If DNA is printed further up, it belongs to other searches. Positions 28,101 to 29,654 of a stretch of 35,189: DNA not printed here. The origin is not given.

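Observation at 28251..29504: CheW-like domain fused through a single TM helix to a periplasmic LysM domain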

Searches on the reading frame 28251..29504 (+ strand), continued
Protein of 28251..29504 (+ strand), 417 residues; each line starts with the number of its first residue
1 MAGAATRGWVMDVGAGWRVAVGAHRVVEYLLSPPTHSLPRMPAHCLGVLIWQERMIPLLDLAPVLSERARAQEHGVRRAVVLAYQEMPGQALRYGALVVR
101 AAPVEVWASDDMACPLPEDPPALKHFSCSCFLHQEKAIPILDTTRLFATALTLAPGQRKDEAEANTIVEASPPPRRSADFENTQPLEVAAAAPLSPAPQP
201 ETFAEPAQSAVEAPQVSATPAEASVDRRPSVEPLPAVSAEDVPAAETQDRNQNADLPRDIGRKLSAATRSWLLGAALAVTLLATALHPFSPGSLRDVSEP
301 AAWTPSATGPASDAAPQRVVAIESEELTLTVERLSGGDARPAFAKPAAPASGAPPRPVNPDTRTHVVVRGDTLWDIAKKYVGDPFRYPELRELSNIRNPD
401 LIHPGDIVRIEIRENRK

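Call 57: fold_search(model_id=the predicted structure, library=pdb)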
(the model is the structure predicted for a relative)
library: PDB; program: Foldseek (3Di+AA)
matches with E <= 10: 156; with E <= 0.001: 15
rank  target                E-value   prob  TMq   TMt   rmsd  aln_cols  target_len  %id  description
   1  6s1k_C                5.6e-08  1.00  0.30  0.76   3.1       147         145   14  E. coli Core Signaling Unit, carrying QQQQ receptor mutation (released 2020-01-22)
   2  2qdl_B                2.4e-07  1.00  0.27  0.70   3.9       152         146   18  Crystal structure of scaffolding protein TtCheW from Thermoanaerobacter tengcongensis (released 2007-09-04)
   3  8c5v_E                7.0e-07  1.00  0.29  0.77   3.4       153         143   15  Chemotaxis core signalling unit from E protein lysed E. coli cells (released 2023-09-13)
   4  9a72_B                1.1e-06  1.00  0.28  0.69   7.9       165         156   14  Integrative model of YFMS-CHEW by crosslinking MS and deep learning (released 2024-09-18)
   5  2qdl_A                1.3e-06  1.00  0.27  0.68   3.8       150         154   18  Crystal structure of scaffolding protein TtCheW from Thermoanaerobacter tengcongensis (released 2007-09-04)
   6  2ch4_Y                2.7e-06  1.00  0.28  0.74   3.5       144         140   13  Complex between Bacterial Chemotaxis histidine kinase CheA domains P4 and P5 and receptor-adaptor protein CheW (released 2006-04-18)
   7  2ho9_MODEL_1_A        3.8e-06  1.00  0.28  0.64   3.8       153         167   13  Solution Structure of chemotaxi protein CheW from Escherichia coli (released 2007-07-10)
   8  6s1k_A                9.8e-06  1.00  0.26  0.28   4.6       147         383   19  E. coli Core Signaling Unit, carrying QQQQ receptor mutation (released 2020-01-22)
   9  2ch4_W                2.4e-05  1.00  0.28  0.76   3.2       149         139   11  Complex between Bacterial Chemotaxis histidine kinase CheA domains P4 and P5 and receptor-adaptor protein CheW (released 2006-04-18)
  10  8c5v_A                4.7e-05  1.00  0.27  0.28   4.0       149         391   18  Chemotaxis core signalling unit from E protein lysed E. coli cells (released 2023-09-13)
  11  1k0s_MODEL_1_A        5.6e-05  1.00  0.26  0.62   5.1       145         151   12  Solution structure of the chemotaxis protein CheW from the thermophilic organism Thermotoga maritima (released 2002-02-06)
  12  2ch4_A                1.3e-04  1.00  0.26  0.33   3.5       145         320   12  Complex between Bacterial Chemotaxis histidine kinase CheA domains P4 and P5 and receptor-adaptor protein CheW (released 2006-04-18)
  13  3ur1_A                1.3e-04  1.00  0.25  0.38   4.3       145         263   12  The structure of a ternary complex between CheA domains P4 and P5 with CheW and with a truncated fragment of TM14, a c (released 2012-03-07)
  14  4jpb_A                1.4e-04  1.00  0.24  0.66   4.4       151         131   10  The structure of a ternary complex between CheA domains P4 and P5 with CheW and with an unzipped fragment of TM14, a c (released 2013-08-28)
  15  2ch4_B                1.6e-04  1.00  0.24  0.31   4.2       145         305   11  Complex between Bacterial Chemotaxis histidine kinase CheA domains P4 and P5 and receptor-adaptor protein CheW (released 2006-04-18)
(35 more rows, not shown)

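Call 64: search_protein_representatives(alignment_id=A2)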
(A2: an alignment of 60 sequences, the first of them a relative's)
Query: 60 sequences, 477 profile positions. Proteins with E-value up to 0.001 (for the whole library): 54247; up to 1e-10: 10033; up to 1e-30: 918. The best 150 are listed.
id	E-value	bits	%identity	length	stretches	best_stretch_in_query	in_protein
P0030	4.0e-146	504.9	-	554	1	4-477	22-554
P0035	2.8e-141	488.9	-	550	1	7-477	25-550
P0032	9.7e-140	483.9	-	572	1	5-477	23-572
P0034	3.9e-133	462.1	-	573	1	4-475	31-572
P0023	5.6e-132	458.3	-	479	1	23-476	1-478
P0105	1.8e-127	443.4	-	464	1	4-476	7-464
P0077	6.2e-126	438.3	-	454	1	4-476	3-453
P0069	6.1e-123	428.5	-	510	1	4-472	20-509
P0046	1.2e-120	420.9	-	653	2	23-290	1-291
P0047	7.5e-116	405.1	-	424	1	4-476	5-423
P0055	3.9e-115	402.7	-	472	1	4-472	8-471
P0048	7.0e-111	388.7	-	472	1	4-474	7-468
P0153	2.1e-109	383.9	-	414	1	6-475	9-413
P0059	6.4e-109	382.3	-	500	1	7-475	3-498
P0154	1.6e-108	380.9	-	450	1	5-475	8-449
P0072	1.4e-106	374.5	-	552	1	7-474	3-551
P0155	1.6e-106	374.3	-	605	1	4-474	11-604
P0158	6.1e-105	369.1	-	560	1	7-474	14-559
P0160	7.8e-102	358.9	-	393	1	7-475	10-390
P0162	7.0e-101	355.7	-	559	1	6-474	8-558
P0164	1.6e-99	351.2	-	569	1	8-473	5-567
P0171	1.9e-98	347.7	-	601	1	7-475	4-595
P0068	7.4e-98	345.8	-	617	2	1-282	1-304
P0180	5.0e-96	339.7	-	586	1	9-474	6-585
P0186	8.5e-95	335.7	-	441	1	4-471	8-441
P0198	2.9e-93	330.6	-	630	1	6-476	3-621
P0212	1.3e-92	328.5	-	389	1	4-475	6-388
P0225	3.4e-91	323.8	-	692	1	6-476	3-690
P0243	2.8e-89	317.5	-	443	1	7-474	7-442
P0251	1.3e-88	315.3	-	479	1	1-472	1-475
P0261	3.5e-87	310.5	-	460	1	1-474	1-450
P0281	8.9e-86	305.9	-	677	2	5-279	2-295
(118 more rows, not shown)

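Call 65: list_cluster_members(proteins=[P0153, P0155, P0158, P0162, P0164, P0171, P0180, P0198, P0225, P0251])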
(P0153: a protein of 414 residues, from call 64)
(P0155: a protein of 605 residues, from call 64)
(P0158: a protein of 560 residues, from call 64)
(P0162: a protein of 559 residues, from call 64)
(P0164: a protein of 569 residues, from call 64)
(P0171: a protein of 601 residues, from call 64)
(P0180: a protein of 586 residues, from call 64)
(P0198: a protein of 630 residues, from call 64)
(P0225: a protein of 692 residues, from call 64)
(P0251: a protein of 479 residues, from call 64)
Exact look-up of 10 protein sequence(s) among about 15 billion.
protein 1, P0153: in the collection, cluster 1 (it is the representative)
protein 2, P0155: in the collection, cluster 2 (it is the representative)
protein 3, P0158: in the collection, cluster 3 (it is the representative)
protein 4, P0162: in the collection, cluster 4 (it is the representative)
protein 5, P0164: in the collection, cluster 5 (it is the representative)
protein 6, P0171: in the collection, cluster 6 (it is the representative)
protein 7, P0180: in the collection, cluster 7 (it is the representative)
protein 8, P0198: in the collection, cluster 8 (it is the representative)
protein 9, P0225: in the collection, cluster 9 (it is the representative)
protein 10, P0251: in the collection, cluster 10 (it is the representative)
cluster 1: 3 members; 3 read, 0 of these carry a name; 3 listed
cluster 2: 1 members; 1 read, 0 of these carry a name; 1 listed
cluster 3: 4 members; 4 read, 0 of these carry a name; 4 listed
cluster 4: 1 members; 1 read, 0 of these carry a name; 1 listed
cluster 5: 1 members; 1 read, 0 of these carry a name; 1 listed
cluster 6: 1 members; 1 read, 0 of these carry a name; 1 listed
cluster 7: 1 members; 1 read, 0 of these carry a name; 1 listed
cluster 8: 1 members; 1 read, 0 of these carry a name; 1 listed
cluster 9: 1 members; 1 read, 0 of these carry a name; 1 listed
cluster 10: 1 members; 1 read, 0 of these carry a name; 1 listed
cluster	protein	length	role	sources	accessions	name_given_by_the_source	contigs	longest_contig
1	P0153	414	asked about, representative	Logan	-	-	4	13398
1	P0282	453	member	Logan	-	-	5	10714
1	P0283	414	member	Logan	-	-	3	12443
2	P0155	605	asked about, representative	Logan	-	-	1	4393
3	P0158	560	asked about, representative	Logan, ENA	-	-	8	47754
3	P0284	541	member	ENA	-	-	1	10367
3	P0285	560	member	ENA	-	-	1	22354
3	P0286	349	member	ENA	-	-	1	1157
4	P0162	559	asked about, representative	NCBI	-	-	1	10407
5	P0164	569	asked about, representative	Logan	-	-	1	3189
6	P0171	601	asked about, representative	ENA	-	-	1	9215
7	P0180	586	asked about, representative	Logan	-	-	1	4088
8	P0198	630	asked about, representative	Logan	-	-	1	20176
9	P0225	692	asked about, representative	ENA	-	-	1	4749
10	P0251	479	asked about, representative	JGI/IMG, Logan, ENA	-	-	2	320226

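Call 66: search_dna_similar(query=window:28251-29504:+, collection=plasmids, mode=protein, max_evalue=0.000001, max_rows=15)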
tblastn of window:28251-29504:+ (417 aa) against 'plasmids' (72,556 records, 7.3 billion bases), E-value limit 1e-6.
Records with a match: 2; places in all: 2; records where one place covers at least 80% of the query: 0.
Best place of each record, by identity: <60% 2.
By first word of the organism name: Tsukamurella 1; Streptomyces 1.
By predicted mobility (MOB-suite, as given by PLSDB): non-mobilizable 2.
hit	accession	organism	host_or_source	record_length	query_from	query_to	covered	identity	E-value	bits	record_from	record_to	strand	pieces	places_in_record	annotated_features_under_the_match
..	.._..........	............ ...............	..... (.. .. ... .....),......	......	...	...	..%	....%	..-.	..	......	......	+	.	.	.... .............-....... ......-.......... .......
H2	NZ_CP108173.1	Streptomyces sp. NBC_00147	-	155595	364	410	11%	57.1%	2e-7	61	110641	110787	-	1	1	LysM peptidoglycan-binding domain-containing protein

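Call 69: find_encoding_contigs(protein=P0003, flank=5000, max_places=1)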
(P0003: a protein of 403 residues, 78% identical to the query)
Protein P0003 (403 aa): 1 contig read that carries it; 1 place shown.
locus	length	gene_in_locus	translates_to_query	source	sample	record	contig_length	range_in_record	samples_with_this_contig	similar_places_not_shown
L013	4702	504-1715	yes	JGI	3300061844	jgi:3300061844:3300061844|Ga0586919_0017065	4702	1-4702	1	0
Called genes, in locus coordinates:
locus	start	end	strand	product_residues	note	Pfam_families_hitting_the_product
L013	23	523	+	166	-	-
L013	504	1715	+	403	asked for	PF01584:CheW, PF01476:LysM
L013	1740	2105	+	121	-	PF00072:Response_reg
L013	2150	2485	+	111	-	-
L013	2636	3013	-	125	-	PF02077:SURF4, PF07291:MauE (weak), PF07681:DoxX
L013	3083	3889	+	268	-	PF03328:HpcH_HpaI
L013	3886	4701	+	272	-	?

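Call 70: find_encoding_contigs(protein=P0004, flank=5000, max_places=1)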
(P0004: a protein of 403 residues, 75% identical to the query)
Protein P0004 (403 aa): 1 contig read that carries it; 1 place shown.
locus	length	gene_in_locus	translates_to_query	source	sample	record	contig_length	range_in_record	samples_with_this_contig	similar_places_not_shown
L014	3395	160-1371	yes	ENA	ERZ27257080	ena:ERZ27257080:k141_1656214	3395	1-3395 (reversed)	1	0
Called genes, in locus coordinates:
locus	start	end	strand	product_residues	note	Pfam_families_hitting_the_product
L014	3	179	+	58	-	?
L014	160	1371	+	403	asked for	PF01584:CheW, PF01476:LysM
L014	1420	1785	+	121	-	PF00072:Response_reg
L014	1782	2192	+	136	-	-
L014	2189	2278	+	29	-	-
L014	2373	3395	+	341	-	?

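Call 76: find_encoding_contigs(protein=P0116, flank=8000, max_places=2)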
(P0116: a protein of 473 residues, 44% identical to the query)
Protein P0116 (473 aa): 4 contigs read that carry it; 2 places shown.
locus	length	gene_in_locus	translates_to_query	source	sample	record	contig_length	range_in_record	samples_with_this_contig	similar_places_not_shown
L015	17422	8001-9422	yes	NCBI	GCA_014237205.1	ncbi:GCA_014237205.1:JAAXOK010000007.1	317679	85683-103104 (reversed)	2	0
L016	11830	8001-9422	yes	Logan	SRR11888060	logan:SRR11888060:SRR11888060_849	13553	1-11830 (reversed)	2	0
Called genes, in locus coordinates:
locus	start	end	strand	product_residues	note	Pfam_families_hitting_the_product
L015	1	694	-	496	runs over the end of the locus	PF01134:GIDA (weak), PF01262:AlaDh_PNT_C (faint), PF07992:Pyr_redox_2, PF12831:FAD_oxidored, PF13450:NAD_binding_8 (weak), PF13738:Pyr_redox_3, PF00070:Pyr_redox, PF02852:Pyr_redox_dim, +1 more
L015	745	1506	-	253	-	PF04784:DUF547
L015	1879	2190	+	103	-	-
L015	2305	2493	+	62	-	-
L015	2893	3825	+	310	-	PF00005:ABC_tran, PF13304:AAA_21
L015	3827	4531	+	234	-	PF12679:ABC2_membrane_2, PF12730:ABC2_membrane_4 (faint), PF13346:ABC2_membrane_5 (weak), PF12698:ABC2_membrane_3 (weak)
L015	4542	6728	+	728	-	PF23357:DUF7088, PF09822:ABC_transp_aux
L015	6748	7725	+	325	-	PF14238:DUF4340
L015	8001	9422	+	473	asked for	PF01584:CheW, PF01476:LysM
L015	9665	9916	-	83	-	-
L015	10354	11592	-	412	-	PF00083:Sugar_tr (faint), PF07690:MFS_1, PF12832:MFS_1_like (weak), PF07690:MFS_1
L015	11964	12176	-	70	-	PF13396:PLDc_N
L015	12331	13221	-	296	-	PF13406:SLT_2, PF01464:SLT (faint)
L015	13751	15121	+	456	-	PF18073:Zn_ribbon_LapB, PF13191:AAA_16 (faint), PF13481:AAA_25, PF03796:DnaB_C (faint), PF06745:ATPase, PF00004:AAA (weak), PF13541:ChlI, PF05362:Lon_C, +1 more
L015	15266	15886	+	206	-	PF01728:FtsJ, PF13489:Methyltransf_23 (faint), PF13847:Methyltransf_31 (weak)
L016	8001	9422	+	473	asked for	PF01584:CheW, PF01476:LysM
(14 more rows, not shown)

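Call 77: find_encoding_contigs(protein=P0102, flank=8000, max_places=2)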
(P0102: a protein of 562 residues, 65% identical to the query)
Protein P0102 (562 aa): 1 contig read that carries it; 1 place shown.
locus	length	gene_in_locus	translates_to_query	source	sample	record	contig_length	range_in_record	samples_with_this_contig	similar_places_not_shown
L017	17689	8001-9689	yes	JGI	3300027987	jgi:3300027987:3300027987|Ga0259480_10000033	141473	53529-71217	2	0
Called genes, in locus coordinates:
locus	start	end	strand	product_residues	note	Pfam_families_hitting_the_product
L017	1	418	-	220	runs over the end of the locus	PF09335:VTT_dom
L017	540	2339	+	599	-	PF02518:HATPase_c, PF13589:HATPase_c_3, PF01119:DNA_mis_repair, PF08676:MutL_C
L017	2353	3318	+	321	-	PF01715:IPPT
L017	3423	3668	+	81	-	PF13744:HTH_37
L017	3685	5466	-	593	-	PF01019:G_glu_transpept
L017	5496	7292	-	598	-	PF08447:PAS_3, PF00990:GGDEF, PF00563:EAL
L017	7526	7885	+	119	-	-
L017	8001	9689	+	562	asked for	PF01584:CheW, PF01476:LysM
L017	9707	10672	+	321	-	-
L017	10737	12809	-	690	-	PF03030:H_PPase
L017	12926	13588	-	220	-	PF00406:ADK, PF13207:AAA_17, PF05191:ADK_lid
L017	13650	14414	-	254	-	PF02348:CTP_transf_3, PF12804:NTP_transf_3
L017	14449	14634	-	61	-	PF03966:Trm112p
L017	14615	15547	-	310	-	PF02606:LpxK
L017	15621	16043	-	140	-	PF02472:ExbD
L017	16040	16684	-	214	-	PF01618:MotA_ExbB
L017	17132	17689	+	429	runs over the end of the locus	PF13742:tRNA_anti_2, PF01336:tRNA_anti-codon, PF02601:Exonuc_VII_L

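Call 85: search_protein_families(library=pfam, proteins=[P0153, P0160, P0171, P0186, P0198, P0212, P0225, P0243, P0261, P0281], max_evalue=0.001)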
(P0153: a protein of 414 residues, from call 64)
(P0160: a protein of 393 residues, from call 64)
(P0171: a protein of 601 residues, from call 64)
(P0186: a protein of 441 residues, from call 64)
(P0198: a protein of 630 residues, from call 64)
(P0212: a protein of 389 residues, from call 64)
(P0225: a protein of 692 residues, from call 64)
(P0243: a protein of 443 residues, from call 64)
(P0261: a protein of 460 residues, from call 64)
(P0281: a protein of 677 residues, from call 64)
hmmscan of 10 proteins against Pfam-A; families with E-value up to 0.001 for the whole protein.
P0153 (414 aa): 2 families
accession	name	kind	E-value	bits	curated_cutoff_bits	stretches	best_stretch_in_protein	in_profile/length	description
PF01584.24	CheW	-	6.3e-13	49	23.5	1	16-117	2-102/138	CheW-like domain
PF01476.26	LysM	-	1.3e-10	41.5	20.9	1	363-408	1-42/43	LysM domain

P0160 (393 aa): 2 families
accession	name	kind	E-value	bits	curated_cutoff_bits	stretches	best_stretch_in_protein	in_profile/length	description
PF01584.24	CheW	-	3.7e-13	49.7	23.5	1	16-115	2-100/138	CheW-like domain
PF01476.26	LysM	-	3.2e-08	33.8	20.9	1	340-385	1-42/43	LysM domain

P0171 (601 aa): 2 families
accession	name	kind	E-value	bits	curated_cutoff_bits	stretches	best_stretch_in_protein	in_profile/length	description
PF01584.24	CheW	-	7.3e-11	42.3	23.5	1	10-111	2-102/138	CheW-like domain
PF01476.26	LysM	-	1.5e-09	38.1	20.9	1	545-590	1-42/43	LysM domain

P0186 (441 aa): 2 families
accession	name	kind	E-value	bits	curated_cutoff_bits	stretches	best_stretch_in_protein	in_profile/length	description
PF01584.24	CheW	-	8.8e-14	51.7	23.5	1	17-139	2-126/138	CheW-like domain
PF01476.26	LysM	-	1.7e-05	25.1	20.9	1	395-440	1-42/43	LysM domain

P0198 (630 aa): 2 families
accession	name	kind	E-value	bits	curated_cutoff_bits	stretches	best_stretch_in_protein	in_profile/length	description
PF01584.24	CheW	-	1.8e-13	50.7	23.5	1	10-139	2-134/138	CheW-like domain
PF01476.26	LysM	-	8.5e-09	35.7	20.9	1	570-615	1-42/43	LysM domain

P0212 (389 aa): 2 families
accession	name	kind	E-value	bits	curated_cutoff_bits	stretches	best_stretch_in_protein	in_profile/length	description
PF01584.24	CheW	-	1.5e-16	60.8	23.5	1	15-146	2-135/138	CheW-like domain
PF01476.26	LysM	-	1e-10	41.8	20.9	1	338-383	1-42/43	LysM domain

P0225 (692 aa): 2 families
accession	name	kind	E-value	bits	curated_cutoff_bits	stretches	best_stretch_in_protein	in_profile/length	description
PF01584.24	CheW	-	6.3e-13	49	23.5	1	10-138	2-133/138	CheW-like domain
PF01476.26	LysM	-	9.5e-09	35.5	20.9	1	639-684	1-42/43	LysM domain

P0243 (443 aa): 2 families
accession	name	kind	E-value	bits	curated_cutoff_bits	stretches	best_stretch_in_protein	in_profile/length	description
PF01584.24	CheW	-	3.1e-13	50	23.5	1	13-109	2-99/138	CheW-like domain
PF01476.26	LysM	-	1.6e-11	44.4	20.9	1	393-438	1-42/43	LysM domain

P0261 (460 aa): 2 families
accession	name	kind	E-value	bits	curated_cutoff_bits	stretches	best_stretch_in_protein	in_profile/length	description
PF01584.24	CheW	-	3.6e-16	59.5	23.5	1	13-143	2-135/138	CheW-like domain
PF01476.26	LysM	-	4.7e-10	39.7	20.9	1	401-446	1-42/43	LysM domain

P0281 (677 aa): 2 families
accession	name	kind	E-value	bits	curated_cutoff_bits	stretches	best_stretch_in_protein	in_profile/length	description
PF01584.24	CheW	-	9.3e-13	48.4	23.5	1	10-110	2-102/138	CheW-like domain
PF01476.26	LysM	-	4.8e-09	36.5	20.9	1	621-666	1-42/43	LysM domain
